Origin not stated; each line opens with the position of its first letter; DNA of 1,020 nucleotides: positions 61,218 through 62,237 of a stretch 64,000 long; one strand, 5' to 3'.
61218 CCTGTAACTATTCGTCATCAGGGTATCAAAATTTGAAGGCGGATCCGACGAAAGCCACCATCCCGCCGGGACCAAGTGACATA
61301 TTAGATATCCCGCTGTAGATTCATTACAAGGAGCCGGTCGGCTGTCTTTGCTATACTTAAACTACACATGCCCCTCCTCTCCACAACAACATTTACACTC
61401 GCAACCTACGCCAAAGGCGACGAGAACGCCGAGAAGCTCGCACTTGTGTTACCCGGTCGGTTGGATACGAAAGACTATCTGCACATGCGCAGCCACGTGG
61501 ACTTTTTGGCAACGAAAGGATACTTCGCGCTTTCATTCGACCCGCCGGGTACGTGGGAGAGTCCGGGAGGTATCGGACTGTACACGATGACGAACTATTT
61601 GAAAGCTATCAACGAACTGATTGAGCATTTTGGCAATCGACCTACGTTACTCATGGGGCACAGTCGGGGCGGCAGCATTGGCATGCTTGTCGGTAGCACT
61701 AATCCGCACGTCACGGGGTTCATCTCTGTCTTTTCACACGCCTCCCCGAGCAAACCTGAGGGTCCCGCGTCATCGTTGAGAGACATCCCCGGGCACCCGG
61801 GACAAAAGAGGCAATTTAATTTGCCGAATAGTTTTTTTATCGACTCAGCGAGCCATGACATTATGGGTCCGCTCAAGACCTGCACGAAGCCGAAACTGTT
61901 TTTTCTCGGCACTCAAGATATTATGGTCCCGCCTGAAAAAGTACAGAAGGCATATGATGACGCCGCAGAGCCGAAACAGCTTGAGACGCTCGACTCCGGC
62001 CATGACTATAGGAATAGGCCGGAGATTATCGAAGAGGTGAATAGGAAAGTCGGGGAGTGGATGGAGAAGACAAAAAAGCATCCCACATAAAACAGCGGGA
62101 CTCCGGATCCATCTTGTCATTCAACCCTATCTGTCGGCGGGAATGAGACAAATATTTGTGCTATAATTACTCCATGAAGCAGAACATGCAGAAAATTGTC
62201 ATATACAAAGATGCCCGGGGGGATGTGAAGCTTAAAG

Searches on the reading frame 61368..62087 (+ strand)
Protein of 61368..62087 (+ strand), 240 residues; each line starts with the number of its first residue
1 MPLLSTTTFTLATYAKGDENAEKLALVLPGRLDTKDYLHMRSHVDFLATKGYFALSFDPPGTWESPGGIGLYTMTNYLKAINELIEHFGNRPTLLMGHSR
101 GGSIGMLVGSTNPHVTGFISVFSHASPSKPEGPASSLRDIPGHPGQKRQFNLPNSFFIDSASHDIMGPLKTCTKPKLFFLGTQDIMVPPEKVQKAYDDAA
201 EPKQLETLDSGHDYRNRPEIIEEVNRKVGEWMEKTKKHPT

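Call 69: search_protein_families(library=pfam, proteins=[window:61368-62087:+], max_evalue=0.00001)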
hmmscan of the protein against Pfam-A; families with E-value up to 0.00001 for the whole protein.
window:61368-62087:+ (240 aa): 3 families
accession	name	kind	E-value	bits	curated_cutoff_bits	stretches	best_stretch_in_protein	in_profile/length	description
PF00561.26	Abhydrolase_1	-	2.7e-12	47.3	25.8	1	27-129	5-106/245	alpha/beta hydrolase fold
PF12146.15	Hydrolase_4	-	3.1e-09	36.9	27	1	43-120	23-106/239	Serine aminopeptidase, S33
PF12697.13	Abhydrolase_6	-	3e-06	28.5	26.3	1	27-146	3-113/217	Alpha/beta hydrolase family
